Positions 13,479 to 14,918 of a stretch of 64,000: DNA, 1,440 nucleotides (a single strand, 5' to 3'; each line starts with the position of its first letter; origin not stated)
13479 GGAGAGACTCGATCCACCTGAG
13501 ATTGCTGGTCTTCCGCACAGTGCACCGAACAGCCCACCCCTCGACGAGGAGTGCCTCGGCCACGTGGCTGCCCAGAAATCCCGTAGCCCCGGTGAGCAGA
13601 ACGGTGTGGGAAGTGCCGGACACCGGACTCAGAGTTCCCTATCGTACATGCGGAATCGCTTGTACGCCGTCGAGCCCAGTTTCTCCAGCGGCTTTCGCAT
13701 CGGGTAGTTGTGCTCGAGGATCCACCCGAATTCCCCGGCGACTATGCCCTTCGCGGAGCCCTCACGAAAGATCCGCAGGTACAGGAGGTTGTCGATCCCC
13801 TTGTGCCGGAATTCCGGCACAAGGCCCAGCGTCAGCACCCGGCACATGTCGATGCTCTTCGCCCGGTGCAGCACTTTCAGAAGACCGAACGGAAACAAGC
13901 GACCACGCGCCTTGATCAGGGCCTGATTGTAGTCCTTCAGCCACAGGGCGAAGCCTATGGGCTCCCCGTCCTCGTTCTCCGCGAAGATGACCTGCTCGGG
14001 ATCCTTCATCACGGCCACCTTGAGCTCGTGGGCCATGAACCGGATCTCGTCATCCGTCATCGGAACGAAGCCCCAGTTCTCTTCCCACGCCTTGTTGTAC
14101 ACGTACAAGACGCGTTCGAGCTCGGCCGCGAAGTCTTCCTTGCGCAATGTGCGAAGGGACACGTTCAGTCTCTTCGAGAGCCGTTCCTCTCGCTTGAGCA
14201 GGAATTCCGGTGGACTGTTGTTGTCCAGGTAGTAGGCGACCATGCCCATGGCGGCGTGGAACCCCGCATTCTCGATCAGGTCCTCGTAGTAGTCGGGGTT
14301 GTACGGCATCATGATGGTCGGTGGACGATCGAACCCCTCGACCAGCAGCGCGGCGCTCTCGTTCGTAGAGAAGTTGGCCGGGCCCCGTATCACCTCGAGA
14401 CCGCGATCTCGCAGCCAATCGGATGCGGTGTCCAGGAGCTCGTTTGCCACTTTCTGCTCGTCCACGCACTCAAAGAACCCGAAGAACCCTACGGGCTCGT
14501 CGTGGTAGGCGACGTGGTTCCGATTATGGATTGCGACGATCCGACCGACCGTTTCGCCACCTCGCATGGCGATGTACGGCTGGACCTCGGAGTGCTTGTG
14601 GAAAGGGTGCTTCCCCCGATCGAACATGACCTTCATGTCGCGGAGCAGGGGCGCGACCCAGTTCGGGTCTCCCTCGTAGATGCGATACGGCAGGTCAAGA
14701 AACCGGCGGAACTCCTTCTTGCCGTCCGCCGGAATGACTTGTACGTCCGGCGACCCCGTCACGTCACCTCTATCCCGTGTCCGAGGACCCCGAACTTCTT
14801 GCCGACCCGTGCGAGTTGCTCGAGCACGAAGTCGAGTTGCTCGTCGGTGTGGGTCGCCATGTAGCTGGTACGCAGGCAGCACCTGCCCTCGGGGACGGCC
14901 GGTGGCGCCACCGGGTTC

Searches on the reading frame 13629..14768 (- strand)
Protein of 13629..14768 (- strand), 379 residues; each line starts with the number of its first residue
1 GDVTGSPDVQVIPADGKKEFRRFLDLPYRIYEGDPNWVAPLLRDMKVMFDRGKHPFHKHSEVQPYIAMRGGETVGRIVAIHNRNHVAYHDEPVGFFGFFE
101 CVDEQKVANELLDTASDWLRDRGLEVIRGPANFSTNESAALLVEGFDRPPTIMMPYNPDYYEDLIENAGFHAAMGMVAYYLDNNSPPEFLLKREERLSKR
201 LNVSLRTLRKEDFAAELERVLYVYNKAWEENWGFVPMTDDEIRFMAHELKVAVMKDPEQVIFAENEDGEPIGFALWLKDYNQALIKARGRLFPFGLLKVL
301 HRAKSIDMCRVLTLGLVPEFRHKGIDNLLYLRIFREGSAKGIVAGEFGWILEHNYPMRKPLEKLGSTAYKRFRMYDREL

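Call 4: search_protein_families(library=pfam, proteins=[window:13629-14768:-], max_evalue=0.01)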
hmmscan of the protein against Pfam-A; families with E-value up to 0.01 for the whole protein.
window:13629-14768:- (379 aa): 2 families
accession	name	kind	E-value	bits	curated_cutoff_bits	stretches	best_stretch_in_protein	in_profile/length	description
PF00583.31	Acetyltransf_1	-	4.8e-05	24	20.7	0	222-340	6-91/116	Acetyltransferase (GNAT) family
PF13480.13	Acetyltransf_6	-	0.00036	21.1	22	0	192-280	8-93/143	Acetyltransferase (GNAT) domain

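Call 5: search_protein_families(library=ncbifam, proteins=[window:13629-14768:-], max_evalue=0.01)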
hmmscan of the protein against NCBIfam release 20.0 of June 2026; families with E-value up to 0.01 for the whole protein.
window:13629-14768:- (379 aa): 0 families

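Call 42: find_homologous_proteins(query=window:13629-14768:-, max_evalue=0.00001)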
Query window:13629-14768:- (379 aa): 7208 proteins with E <= 0.00001 among 8000 candidates; the best 120 are listed.
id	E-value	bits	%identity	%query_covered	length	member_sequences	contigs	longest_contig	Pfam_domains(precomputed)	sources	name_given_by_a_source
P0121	1.2e-254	862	98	99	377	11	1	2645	PF00583.32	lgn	-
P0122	6.9e-229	777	87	99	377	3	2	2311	-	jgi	-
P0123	2.2e-227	772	87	99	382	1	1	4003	-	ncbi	-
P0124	1.6e-226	770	86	99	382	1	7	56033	-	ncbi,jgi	-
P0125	5.1e-226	768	86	99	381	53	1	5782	PF13480.14,PF00583.32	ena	-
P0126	8.7e-225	764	87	98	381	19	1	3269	PF13480.14,PF00583.32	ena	-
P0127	1.1e-222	757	86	99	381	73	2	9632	PF00583.32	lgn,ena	-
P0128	1.2e-221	754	87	98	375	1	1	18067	-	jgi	-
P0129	1.9e-219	746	84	99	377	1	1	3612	-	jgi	jgi:hypothetical protein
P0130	2.3e-219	746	85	99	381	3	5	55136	PF00583.32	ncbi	-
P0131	5.2e-219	745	83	99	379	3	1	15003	PF13480.14,PF00583.32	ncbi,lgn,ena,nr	ncbi:MAG: N-acetyltransferase [marine benthic group bacterium]|nr:N-acetyltransferase [Candidatus Be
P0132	5.6e-219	745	84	99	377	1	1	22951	-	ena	-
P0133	1.5e-218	743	84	99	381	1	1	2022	PF13480.14,PF00583.32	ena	-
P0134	4.8e-218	742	84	98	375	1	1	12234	PF13480.14,PF00583.32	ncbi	-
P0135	5.5e-218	742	84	99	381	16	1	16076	PF00583.32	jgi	-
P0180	1.4e-157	543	63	97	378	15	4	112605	PF00583.32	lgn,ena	-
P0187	6.5e-157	540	62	98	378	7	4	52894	PF00583.32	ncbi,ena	-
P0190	2.0e-156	539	62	99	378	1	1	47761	PF00583.32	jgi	jgi:ribosomal protein S18 acetylase RimI-like enzyme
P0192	2.5e-156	539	61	98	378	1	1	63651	-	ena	-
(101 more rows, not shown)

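Call 43: find_encoding_contigs(protein=P0180, flank=10000, max_places=1)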
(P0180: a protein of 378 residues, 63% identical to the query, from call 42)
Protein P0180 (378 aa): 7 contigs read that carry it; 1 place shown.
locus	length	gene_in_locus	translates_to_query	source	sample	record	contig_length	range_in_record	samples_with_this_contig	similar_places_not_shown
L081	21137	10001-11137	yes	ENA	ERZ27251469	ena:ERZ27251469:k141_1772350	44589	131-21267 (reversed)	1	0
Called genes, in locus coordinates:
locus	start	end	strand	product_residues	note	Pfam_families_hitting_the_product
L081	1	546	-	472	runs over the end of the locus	PF00364:Biotin_lipoyl, PF25997:BSH_YhbJ (faint), PF02817:E3_binding, PF00198:2-oxoacid_dh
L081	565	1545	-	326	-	PF02779:Transket_pyr, PF02780:Transketolase_C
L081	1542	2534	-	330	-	PF00676:E1_dh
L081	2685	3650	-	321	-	PF01571:GCV_T, PF08669:GCV_T_C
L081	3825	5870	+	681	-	PF00694:Aconitase_C, PF00330:Aconitase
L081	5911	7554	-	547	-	PF01734:Patatin, PF11856:DUF3376 (weak)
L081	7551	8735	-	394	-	PF01551:Peptidase_M23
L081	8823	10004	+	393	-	PF00155:Aminotran_1_2, PF01212:Beta_elim_lyase (faint)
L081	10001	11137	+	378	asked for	PF00583:Acetyltransf_1 (faint)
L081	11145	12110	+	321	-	PF01073:3Beta_HSD, PF01370:Epimerase, PF02719:Polysacc_synt_2, PF04321:RmlD_sub_bind, PF05368:NmrA, PF07993:NAD_binding_4 (faint), PF13460:NAD_binding_10, PF16363:GDP_Man_Dehyd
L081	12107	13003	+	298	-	PF14378:PAP2_3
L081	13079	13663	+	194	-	PF07638:Sigma70_ECF (weak), PF04542:Sigma70_r2, PF08281:Sigma70_r4_2, PF04545:Sigma70_r4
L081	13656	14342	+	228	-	-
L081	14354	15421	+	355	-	PF00595:PDZ (faint), PF14685:PDZ_Tricorn (faint), PF17820:PDZ_6 (weak), PF13180:PDZ_2, PF17820:PDZ_6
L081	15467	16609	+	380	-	PF04443:LuxE (faint)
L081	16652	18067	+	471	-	PF05893:LuxC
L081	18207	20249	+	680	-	PF01433:Peptidase_M1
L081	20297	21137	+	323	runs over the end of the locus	?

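Call 44: find_encoding_contigs(protein=P0192, flank=10000, max_places=1)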
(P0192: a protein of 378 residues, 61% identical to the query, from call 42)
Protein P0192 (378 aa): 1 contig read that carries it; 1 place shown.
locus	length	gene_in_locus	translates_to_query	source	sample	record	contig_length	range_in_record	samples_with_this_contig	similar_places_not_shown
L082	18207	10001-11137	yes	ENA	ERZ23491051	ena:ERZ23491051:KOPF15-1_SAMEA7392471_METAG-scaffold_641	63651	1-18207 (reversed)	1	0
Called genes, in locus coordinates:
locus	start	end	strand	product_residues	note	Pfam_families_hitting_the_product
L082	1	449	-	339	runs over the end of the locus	PF02779:Transket_pyr, PF02780:Transketolase_C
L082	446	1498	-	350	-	PF00676:E1_dh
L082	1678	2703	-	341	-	PF01571:GCV_T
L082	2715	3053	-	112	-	PF01588:tRNA_bind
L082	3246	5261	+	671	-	PF00694:Aconitase_C, PF00330:Aconitase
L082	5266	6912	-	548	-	PF01734:Patatin, PF11856:DUF3376 (weak)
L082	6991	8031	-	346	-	PF01551:Peptidase_M23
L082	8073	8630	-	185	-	-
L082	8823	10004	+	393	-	PF00155:Aminotran_1_2, PF01212:Beta_elim_lyase (weak)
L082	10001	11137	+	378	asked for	-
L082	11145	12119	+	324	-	PF01073:3Beta_HSD, PF01370:Epimerase, PF02719:Polysacc_synt_2 (weak), PF04321:RmlD_sub_bind, PF05368:NmrA, PF07993:NAD_binding_4 (faint), PF13460:NAD_binding_10, PF16363:GDP_Man_Dehyd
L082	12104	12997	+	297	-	PF14378:PAP2_3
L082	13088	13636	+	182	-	PF07638:Sigma70_ECF (faint), PF04542:Sigma70_r2, PF08281:Sigma70_r4_2, PF04545:Sigma70_r4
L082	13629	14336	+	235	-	-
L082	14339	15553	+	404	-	PF00595:PDZ (faint), PF17820:PDZ_6 (weak), PF13180:PDZ_2 (weak), PF17820:PDZ_6 (weak)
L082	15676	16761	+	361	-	PF04443:LuxE (faint)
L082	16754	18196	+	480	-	PF05893:LuxC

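Call 45: find_encoding_contigs(protein=P0187, flank=10000, max_places=1)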
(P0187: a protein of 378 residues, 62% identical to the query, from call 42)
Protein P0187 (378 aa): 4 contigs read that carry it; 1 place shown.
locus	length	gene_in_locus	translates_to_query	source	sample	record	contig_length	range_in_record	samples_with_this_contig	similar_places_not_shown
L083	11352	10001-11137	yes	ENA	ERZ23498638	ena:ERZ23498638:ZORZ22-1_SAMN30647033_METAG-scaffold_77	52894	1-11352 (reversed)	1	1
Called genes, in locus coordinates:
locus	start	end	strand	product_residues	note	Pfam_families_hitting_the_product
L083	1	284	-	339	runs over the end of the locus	PF02779:Transket_pyr, PF02780:Transketolase_C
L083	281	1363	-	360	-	PF00676:E1_dh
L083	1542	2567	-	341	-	PF01571:GCV_T, PF08669:GCV_T_C (weak)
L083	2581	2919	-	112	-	PF01588:tRNA_bind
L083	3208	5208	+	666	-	PF00694:Aconitase_C, PF00330:Aconitase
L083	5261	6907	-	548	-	PF01734:Patatin, PF11856:DUF3376 (weak)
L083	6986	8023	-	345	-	PF01551:Peptidase_M23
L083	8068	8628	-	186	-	-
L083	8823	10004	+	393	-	PF00155:Aminotran_1_2, PF01212:Beta_elim_lyase (weak)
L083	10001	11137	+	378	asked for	PF00583:Acetyltransf_1 (faint)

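Call 46: find_encoding_contigs(protein=P0190, flank=10000, max_places=1)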
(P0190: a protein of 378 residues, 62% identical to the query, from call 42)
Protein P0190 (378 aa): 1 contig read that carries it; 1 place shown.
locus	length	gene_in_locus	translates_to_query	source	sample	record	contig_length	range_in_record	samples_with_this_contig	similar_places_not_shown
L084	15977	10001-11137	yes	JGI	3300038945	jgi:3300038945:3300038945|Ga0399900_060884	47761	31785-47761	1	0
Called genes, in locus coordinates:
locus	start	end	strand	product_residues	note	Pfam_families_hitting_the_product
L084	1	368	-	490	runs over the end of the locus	PF00364:Biotin_lipoyl, PF25997:BSH_YhbJ (weak), PF02817:E3_binding, PF00198:2-oxoacid_dh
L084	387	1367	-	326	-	PF02779:Transket_pyr, PF02780:Transketolase_C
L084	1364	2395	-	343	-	PF00676:E1_dh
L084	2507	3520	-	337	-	PF01571:GCV_T, PF08669:GCV_T_C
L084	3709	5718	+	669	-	PF00694:Aconitase_C, PF00330:Aconitase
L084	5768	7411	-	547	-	PF01734:Patatin, PF11856:DUF3376 (weak)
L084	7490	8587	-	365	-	PF01551:Peptidase_M23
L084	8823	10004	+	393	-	PF00155:Aminotran_1_2, PF01212:Beta_elim_lyase (faint)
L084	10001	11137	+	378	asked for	PF00583:Acetyltransf_1 (faint)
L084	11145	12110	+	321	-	PF01073:3Beta_HSD, PF01370:Epimerase, PF02719:Polysacc_synt_2 (weak), PF04321:RmlD_sub_bind, PF05368:NmrA, PF07993:NAD_binding_4 (faint), PF13460:NAD_binding_10, PF16363:GDP_Man_Dehyd (weak)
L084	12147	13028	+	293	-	PF14378:PAP2_3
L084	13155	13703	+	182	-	PF07638:Sigma70_ECF (weak), PF04542:Sigma70_r2, PF08281:Sigma70_r4_2, PF04545:Sigma70_r4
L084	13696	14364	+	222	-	-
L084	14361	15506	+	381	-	PF00595:PDZ (faint), PF13180:PDZ_2 (weak), PF14685:PDZ_Tricorn (faint), PF17820:PDZ_6, PF13180:PDZ_2, PF17820:PDZ_6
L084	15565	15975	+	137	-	?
